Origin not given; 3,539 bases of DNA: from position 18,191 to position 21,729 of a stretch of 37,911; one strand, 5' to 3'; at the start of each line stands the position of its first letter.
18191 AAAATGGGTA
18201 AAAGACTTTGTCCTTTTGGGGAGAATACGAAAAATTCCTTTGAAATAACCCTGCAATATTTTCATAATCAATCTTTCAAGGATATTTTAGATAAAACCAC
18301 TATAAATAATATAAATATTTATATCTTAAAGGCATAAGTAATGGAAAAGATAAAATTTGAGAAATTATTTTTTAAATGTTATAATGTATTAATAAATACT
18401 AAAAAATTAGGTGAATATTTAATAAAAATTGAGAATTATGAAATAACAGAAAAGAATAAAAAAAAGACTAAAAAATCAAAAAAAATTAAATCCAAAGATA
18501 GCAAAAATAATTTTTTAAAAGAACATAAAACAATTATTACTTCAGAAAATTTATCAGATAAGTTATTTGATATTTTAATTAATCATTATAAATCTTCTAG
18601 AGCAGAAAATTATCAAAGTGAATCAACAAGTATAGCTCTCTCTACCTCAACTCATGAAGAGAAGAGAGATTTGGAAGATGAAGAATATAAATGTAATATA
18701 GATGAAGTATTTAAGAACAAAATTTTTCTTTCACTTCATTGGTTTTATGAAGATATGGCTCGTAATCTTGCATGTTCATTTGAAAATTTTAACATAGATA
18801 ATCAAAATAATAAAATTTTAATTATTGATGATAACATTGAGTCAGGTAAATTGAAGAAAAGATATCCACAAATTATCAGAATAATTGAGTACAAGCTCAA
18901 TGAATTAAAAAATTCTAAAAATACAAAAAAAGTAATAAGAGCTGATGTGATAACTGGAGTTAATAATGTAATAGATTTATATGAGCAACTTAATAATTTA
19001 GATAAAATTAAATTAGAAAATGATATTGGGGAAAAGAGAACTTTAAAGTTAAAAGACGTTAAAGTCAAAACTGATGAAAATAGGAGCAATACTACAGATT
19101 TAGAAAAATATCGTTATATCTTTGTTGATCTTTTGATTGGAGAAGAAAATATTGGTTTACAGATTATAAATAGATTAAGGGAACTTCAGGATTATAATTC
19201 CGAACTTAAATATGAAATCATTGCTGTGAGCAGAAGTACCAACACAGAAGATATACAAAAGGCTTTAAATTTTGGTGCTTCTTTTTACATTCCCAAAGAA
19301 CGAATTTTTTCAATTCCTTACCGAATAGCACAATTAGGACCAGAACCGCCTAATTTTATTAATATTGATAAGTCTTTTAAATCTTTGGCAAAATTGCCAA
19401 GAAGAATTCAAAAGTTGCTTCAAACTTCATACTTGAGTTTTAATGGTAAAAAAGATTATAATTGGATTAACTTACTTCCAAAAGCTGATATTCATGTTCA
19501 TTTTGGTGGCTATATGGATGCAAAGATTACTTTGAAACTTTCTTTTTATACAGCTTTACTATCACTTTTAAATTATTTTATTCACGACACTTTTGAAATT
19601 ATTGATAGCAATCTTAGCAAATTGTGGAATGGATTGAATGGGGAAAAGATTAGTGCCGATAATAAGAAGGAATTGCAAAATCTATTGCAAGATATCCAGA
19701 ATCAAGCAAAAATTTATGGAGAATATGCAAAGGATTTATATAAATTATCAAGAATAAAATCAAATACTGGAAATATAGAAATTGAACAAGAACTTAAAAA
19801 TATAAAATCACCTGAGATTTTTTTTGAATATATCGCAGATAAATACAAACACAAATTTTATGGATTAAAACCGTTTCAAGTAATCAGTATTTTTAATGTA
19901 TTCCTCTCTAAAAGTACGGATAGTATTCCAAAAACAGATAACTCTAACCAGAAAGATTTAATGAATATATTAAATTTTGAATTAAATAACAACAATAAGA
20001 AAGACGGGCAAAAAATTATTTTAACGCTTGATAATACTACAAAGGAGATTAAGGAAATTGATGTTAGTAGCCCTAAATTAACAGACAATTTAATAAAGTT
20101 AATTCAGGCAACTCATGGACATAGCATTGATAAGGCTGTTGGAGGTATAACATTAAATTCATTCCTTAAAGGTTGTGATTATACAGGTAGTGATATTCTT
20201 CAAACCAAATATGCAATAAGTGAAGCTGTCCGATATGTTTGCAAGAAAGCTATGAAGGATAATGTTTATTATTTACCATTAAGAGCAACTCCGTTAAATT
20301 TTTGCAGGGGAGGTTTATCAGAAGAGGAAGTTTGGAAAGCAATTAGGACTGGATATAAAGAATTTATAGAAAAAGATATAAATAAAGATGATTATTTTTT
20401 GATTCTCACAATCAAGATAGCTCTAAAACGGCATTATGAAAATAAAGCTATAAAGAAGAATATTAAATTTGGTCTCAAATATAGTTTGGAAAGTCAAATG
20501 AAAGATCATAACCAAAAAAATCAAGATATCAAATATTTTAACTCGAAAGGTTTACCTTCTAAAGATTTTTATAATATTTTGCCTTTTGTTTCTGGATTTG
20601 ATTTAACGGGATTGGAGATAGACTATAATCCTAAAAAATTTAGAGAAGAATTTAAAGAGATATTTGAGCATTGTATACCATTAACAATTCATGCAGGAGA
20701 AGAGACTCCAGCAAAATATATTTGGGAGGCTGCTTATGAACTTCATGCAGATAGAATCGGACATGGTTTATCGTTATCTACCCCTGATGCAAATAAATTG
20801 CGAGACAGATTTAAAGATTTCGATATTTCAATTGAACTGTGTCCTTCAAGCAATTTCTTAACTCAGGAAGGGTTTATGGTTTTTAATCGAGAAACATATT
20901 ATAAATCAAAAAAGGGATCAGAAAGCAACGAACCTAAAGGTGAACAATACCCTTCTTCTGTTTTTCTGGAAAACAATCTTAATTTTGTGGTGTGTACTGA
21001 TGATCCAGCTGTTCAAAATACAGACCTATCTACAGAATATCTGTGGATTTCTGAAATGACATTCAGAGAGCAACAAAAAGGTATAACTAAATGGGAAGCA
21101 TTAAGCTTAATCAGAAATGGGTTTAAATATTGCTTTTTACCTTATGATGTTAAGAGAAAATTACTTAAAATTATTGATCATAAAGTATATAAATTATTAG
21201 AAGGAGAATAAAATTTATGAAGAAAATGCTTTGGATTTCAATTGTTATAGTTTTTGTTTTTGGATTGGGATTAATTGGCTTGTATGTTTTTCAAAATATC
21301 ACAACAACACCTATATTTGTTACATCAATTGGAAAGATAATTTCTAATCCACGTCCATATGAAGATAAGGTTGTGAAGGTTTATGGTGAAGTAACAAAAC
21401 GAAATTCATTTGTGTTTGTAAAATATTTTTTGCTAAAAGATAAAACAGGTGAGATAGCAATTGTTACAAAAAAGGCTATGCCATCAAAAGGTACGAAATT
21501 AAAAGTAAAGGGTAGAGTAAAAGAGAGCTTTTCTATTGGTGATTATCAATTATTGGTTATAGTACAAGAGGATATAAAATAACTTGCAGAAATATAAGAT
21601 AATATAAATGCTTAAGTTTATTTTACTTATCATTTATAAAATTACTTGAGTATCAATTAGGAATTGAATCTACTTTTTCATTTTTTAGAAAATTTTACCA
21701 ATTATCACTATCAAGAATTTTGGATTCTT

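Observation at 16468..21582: Receiver-gated adenosine deaminase cassette with a REC-sigma54 AAA+ partner: candidate new nucleotide-targeting defence or stress system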

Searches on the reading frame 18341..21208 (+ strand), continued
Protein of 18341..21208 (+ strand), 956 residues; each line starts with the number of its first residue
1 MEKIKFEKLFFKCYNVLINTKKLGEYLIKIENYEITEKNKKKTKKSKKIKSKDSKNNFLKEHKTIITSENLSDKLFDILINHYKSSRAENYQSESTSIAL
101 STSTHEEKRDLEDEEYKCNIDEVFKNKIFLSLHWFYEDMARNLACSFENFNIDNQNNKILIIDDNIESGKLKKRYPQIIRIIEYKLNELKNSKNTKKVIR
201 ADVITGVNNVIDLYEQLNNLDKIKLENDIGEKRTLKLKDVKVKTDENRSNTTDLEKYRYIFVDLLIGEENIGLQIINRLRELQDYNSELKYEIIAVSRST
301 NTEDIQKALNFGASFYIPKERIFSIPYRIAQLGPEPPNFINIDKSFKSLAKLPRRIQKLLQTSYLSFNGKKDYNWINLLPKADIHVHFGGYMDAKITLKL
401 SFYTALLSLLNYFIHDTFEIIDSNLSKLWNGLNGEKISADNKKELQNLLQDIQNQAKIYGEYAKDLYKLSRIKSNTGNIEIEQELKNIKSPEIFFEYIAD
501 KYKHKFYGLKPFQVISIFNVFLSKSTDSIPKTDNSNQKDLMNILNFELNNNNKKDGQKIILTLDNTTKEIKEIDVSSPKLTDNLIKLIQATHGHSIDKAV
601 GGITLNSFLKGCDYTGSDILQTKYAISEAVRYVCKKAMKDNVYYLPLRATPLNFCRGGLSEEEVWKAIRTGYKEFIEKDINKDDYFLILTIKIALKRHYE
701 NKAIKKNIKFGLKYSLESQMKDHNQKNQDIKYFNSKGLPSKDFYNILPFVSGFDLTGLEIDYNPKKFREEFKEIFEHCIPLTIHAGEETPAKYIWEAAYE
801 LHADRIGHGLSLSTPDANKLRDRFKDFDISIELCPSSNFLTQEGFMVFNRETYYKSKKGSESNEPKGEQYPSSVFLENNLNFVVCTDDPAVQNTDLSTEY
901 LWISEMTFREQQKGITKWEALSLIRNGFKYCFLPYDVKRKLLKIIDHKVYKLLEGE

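Call 91: search_protein_families(library=pfam, proteins=[P0054, P0058, P0061, P0063, P0092, P0050, P0053, P0099, P0104, P0117], max_evalue=0.001)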
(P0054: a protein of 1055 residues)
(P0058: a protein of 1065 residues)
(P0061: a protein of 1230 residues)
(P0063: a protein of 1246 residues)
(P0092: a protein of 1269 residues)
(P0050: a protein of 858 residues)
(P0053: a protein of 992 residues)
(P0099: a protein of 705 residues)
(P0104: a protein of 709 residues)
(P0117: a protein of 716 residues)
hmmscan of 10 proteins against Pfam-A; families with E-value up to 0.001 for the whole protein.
P0054 (1055 aa): 1 family
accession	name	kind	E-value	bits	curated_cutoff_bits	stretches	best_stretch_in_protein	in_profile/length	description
PF00962.28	A_deaminase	-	4.6e-39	134.9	27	1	709-1038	44-329/330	Adenosine deaminase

P0058 (1065 aa): 1 family
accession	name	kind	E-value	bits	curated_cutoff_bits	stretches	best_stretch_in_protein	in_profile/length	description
PF00962.28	A_deaminase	-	2.2e-40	139.2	27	1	708-1043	32-328/330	Adenosine deaminase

P0061 (1230 aa): 2 families
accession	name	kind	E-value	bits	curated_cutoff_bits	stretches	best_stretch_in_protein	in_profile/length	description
PF00962.28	A_deaminase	-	6e-43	147.6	27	3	1019-1111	155-250/330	Adenosine deaminase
PF00072.30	Response_reg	-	0.00044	20.8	30.2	0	474-556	24-100/111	Response regulator receiver domain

P0063 (1246 aa): 1 family
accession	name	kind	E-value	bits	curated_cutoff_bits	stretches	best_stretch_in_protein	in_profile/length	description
PF00962.28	A_deaminase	-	4.3e-41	141.5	27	1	897-1237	41-329/330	Adenosine deaminase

P0092 (1269 aa): 1 family
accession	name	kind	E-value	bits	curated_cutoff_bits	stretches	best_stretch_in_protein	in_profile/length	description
PF00962.28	A_deaminase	-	5.6e-35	121.4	27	1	1070-1258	150-329/330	Adenosine deaminase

P0050 (858 aa): 2 families
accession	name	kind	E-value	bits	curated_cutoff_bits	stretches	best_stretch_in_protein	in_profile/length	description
PF00962.28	A_deaminase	-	1e-40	140.3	27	1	512-840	49-329/330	Adenosine deaminase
PF00072.30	Response_reg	-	0.00018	22.1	30.2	0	195-263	39-100/111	Response regulator receiver domain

P0053 (992 aa): 1 family
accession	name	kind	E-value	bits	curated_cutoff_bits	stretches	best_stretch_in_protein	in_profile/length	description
PF00962.28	A_deaminase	-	2.7e-45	155.3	27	1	676-979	44-329/330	Adenosine deaminase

P0099 (705 aa): 3 families
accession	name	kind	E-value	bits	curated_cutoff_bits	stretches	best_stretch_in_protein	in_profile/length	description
PF00962.28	A_deaminase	-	4.4e-53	180.9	27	1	420-697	62-329/330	Adenosine deaminase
PF09623.16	Cas_NE0113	-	2.3e-07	31.3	23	1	96-175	73-155/208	CRISPR-associated protein NE0113 (Cas_NE0113)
PF19326.5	AMP_deaminase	-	7.7e-06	25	27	1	551-690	457-584/630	AMP deaminase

P0104 (709 aa): 3 families
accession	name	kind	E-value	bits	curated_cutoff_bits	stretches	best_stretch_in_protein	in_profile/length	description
PF00962.28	A_deaminase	-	6.9e-45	154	27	1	418-691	62-325/330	Adenosine deaminase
PF09623.16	Cas_NE0113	-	9.8e-09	35.7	23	1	91-155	69-133/208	CRISPR-associated protein NE0113 (Cas_NE0113)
PF19326.5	AMP_deaminase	-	2.6e-05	23.2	27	1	549-660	456-549/630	AMP deaminase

P0117 (716 aa): 2 families
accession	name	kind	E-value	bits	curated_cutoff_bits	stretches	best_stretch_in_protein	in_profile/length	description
PF00962.28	A_deaminase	-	1.6e-47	162.7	27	1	416-698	60-324/330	Adenosine deaminase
PF19326.5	AMP_deaminase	-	7.3e-07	28.4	27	1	553-687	452-575/630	AMP deaminase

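Call 92: search_protein_families(library=padloc, proteins=[P0099, P0104, P0117, P0128, P0142, P0058, P0061, P0092, P0139, P0143], max_evalue=0.001)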
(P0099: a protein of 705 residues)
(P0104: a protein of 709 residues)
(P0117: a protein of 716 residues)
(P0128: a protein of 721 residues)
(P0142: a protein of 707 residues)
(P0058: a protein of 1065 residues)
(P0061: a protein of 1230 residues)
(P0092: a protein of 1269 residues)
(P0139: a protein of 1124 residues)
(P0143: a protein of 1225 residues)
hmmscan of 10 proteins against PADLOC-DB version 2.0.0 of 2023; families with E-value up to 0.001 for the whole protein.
P0099 (705 aa): 12 families
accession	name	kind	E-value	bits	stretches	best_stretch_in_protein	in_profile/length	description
PDLC01908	CARF5--CARF_ADA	-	3.3e-193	641.8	1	1-704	1-602/605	-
PDLC01354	Csx1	-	1.6e-11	42.4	1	50-177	29-151/189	CAS-III; associated_signaling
PDLC01633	Csx1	-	1.4e-10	39.2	1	51-177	19-138/177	CAS-III; associated_signaling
PDLC01907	CARF5--CARF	-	3.8e-07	27.6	1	52-168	31-144/325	-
PDLC01904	CARF5--CARF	-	1.9e-06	25.9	1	94-155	88-150/351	-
PDLC01906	CARF5--CARF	-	2.8e-06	25.2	1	104-157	79-131/246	-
PDLC01036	WYL/Csx1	-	1.2e-05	23.2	1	99-169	87-157/279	CARF+WYL C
PDLC01851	CARF3--CARF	-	3.3e-05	21.4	1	92-146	75-127/279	-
PDLC01336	Csx1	-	0.0001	20.7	1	53-154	28-122/123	CAS-III; associated_signaling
PDLC01909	CARF5--CARF_TM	-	0.0001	20.1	1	90-159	88-158/340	-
PDLC01299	Csx1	-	0.00021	19.5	1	102-157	89-145/193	CAS-III; associated_signaling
PDLC01980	CARF_m13--CARF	-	0.00047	18.1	0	22-157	22-127/168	-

P0104 (709 aa): 11 families
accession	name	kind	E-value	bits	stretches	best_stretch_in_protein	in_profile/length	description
PDLC01908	CARF5--CARF_ADA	-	4.9e-210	697.4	1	3-703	1-603/605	-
PDLC01354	Csx1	-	1.4e-14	52.4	1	41-161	20-138/189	CAS-III; associated_signaling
PDLC01633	Csx1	-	1.1e-13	49.4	1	44-159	12-124/177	CAS-III; associated_signaling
PDLC01904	CARF5--CARF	-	1.4e-09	36.2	1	3-153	2-149/351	-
PDLC01036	WYL/Csx1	-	1.8e-08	32.4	1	91-167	80-151/279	CARF+WYL C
PDLC01909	CARF5--CARF_TM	-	2.9e-06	25.2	1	79-154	75-154/340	-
PDLC01299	Csx1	-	3.6e-06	25.3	1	91-155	79-144/193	CAS-III; associated_signaling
PDLC01907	CARF5--CARF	-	3.7e-06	24.4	1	120-154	97-131/325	-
PDLC01906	CARF5--CARF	-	6.7e-06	24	1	90-161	66-136/246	-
PDLC01851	CARF3--CARF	-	1.8e-05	22.3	1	91-154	75-138/279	-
PDLC01980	CARF_m13--CARF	-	0.00073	17.5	0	6-154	4-125/168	-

P0117 (716 aa): 6 families
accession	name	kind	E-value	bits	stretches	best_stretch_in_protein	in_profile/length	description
PDLC01908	CARF5--CARF_ADA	-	2.1e-200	665.6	1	2-712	1-604/605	-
PDLC01354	Csx1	-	4.1e-10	37.9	1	48-166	26-138/189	CAS-III; associated_signaling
PDLC01633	Csx1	-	2.1e-09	35.4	1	50-164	17-127/177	CAS-III; associated_signaling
PDLC01299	Csx1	-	8.3e-05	20.8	1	83-160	69-147/193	CAS-III; associated_signaling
PDLC01904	CARF5--CARF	-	0.00011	20.1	1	91-159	84-153/351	-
PDLC01907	CARF5--CARF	-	0.00064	17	0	51-188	29-161/325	-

P0128 (721 aa): 9 families
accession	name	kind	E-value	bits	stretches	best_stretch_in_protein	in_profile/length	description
PDLC01908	CARF5--CARF_ADA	-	1.1e-184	613.8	1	7-707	3-601/605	-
PDLC01633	Csx1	-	1.9e-12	45.3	1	90-156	58-124/177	CAS-III; associated_signaling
PDLC01354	Csx1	-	2.1e-11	42.1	1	89-155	70-136/189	CAS-III; associated_signaling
PDLC01036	WYL/Csx1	-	2.6e-08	31.9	1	91-158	81-145/279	CARF+WYL C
PDLC01904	CARF5--CARF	-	5e-08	31.1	1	89-153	85-152/351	-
PDLC01299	Csx1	-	1.1e-07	30.2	1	90-154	79-146/193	CAS-III; associated_signaling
PDLC01907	CARF5--CARF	-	3.2e-07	27.9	1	117-155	97-135/325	-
PDLC01909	CARF5--CARF_TM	-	2.2e-06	25.6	1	87-153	87-156/340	-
PDLC01851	CARF3--CARF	-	0.00022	18.7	1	89-140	74-125/279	-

P0142 (707 aa): 11 families
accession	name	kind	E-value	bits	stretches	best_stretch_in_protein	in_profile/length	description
PDLC01908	CARF5--CARF_ADA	-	5.7e-198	657.6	1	11-705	2-603/605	-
PDLC01354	Csx1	-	2e-10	38.9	1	59-167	29-137/189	CAS-III; associated_signaling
PDLC01633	Csx1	-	2.7e-09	35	1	107-167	66-124/177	CAS-III; associated_signaling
PDLC01036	WYL/Csx1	-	1.1e-07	29.8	1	104-184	85-159/279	CARF+WYL C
PDLC01904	CARF5--CARF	-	5.8e-07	27.6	1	105-155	92-141/351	-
PDLC01909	CARF5--CARF_TM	-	1e-05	23.3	1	104-183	95-172/340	-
PDLC01907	CARF5--CARF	-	1.9e-05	22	1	99-273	68-230/325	-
PDLC01299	Csx1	-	9.2e-05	20.7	1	106-155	86-134/193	CAS-III; associated_signaling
PDLC01336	Csx1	-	0.00013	20.3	1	65-162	30-123/123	CAS-III; associated_signaling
PDLC01851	CARF3--CARF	-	0.00015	19.3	1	105-146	81-120/279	-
PDLC01906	CARF5--CARF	-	0.0006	17.6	0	113-164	81-131/246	-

P0058 (1065 aa): 1 family
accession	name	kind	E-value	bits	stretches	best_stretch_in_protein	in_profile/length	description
PDLC01908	CARF5--CARF_ADA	-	1.1e-81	273.6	1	426-1050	224-601/605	-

P0061 (1230 aa): 1 family
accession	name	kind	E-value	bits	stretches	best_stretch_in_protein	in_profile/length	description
PDLC01908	CARF5--CARF_ADA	-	5.7e-94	314.1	1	571-1224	215-601/605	-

P0092 (1269 aa): 1 family
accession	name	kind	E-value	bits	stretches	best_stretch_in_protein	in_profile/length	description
PDLC01908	CARF5--CARF_ADA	-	1e-85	286.9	1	626-1267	213-604/605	-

P0139 (1124 aa): 1 family
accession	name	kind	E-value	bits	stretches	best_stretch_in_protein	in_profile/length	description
PDLC01908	CARF5--CARF_ADA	-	6.3e-83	277.6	1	450-1118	221-602/605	-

P0143 (1225 aa): 1 family
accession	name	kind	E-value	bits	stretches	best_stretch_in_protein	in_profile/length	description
PDLC01908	CARF5--CARF_ADA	-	1.7e-80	269.6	2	843-1214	279-603/605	-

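Call 100: find_encoding_contigs(protein=P0061, flank=10000, max_places=1)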
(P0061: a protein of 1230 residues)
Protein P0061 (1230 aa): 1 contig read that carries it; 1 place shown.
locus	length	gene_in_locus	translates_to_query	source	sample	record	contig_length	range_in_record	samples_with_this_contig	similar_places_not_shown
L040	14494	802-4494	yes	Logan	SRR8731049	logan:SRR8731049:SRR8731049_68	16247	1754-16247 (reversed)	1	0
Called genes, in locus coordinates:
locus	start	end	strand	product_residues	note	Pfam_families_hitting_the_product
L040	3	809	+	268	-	?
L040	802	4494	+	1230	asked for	PF00962:A_deaminase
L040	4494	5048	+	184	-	PF01725:Ham1p_like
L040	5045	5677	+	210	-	PF00300:His_Phos_1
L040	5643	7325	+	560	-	PF00092:VWA, PF13519:VWA_2, PF13768:VWA_3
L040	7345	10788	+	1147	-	PF13809:Tubulin_2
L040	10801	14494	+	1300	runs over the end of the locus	PF00092:VWA, PF13519:VWA_2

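Call 101: find_encoding_contigs(protein=P0058, flank=10000, max_places=1)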
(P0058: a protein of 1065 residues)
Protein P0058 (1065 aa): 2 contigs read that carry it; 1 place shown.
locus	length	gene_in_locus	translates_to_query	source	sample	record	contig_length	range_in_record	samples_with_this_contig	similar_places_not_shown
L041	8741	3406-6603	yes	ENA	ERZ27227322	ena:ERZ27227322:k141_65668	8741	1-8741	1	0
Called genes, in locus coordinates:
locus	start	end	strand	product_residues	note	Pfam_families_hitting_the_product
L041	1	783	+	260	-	?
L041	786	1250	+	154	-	-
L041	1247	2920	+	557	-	PF00072:Response_reg (faint), PF00710:Asparaginase, PF17763:Asparaginase_C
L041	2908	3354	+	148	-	-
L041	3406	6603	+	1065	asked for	PF00962:A_deaminase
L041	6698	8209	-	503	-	PF01551:Peptidase_M23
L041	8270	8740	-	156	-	?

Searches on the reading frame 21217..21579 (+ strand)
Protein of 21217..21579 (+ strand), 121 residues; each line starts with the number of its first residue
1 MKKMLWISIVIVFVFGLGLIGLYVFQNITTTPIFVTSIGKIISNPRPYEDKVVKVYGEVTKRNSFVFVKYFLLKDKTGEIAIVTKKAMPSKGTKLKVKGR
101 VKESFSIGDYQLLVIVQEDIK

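Call 3: search_protein_families(library=pfam, proteins=[window:21217-21579:+], max_evalue=0.01)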
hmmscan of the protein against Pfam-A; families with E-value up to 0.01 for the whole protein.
window:21217-21579:+ (121 aa): 2 families
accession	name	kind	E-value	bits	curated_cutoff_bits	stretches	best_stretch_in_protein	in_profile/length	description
PF01336.31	tRNA_anti-codon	-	0.00038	20.8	27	1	53-113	1-68/75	OB-fold nucleic acid binding domain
PF13742.12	tRNA_anti_2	-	0.0045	17.6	27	1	51-114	20-91/95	OB-fold nucleic acid binding domain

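Call 5: search_protein_families(library=padloc, proteins=[window:21217-21579:+], max_evalue=0.01)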
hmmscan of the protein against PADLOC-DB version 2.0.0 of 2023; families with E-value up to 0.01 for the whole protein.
window:21217-21579:+ (121 aa): 0 families

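Call 34: search_protein_families(library=ncbifam, proteins=[window:21217-21579:+], max_evalue=0.01)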
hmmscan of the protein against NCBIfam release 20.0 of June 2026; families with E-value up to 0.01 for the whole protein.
window:21217-21579:+ (121 aa): 0 families

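Call 82: search_protein_families(library=phrogs, proteins=[window:21217-21579:+], max_evalue=0.01)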
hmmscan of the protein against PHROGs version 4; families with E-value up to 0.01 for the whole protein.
window:21217-21579:+ (121 aa): 0 families

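Call 109: search_solved_structures(query=A4, max_evalue=1)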
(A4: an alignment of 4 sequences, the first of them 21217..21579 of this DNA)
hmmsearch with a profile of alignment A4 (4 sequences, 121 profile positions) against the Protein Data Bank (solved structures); distinct sequences matched with E-value up to 1: 1.
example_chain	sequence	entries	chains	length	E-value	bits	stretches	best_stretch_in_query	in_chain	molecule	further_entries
2y3n_B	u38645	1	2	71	0.63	13.6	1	28-81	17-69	CELLULOSOMAL FAMILY-48 PROCESSIVE GLYCOSIDE HYDROLASE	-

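Call 112: search_protein_families(library=pfam, alignment_id=A4, max_evalue=0.05)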
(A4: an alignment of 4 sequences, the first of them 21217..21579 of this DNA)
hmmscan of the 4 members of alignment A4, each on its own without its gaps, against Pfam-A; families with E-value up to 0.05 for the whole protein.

A. member 1, window:21217-21579:+ (121 aa): 4 families
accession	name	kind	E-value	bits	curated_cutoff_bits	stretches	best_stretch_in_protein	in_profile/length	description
PF01336.31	tRNA_anti-codon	-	0.00038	20.8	27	1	53-113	1-68/75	OB-fold nucleic acid binding domain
PF13742.12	tRNA_anti_2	-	0.0045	17.6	27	1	51-114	20-91/95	OB-fold nucleic acid binding domain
PF13567.11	DUF4131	-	0.03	14.4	31.6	0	5-102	31-131/165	Domain of unknown function (DUF4131)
PF10325.15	7TM_GPCR_Srz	-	0.044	13.6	22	1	5-87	70-152/265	Serpentine type 7TM GPCR chemoreceptor Srz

B. families by the number of members that match (of 4 scanned): 5 families
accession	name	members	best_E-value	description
PF13742.12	tRNA_anti_2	3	0.0018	OB-fold nucleic acid binding domain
PF01336.31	tRNA_anti-codon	2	0.00038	OB-fold nucleic acid binding domain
PF03100.22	CcmE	1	0.015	CcmE domain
PF13567.11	DUF4131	1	0.03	Domain of unknown function (DUF4131)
PF10325.15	7TM_GPCR_Srz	1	0.044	Serpentine type 7TM GPCR chemoreceptor Srz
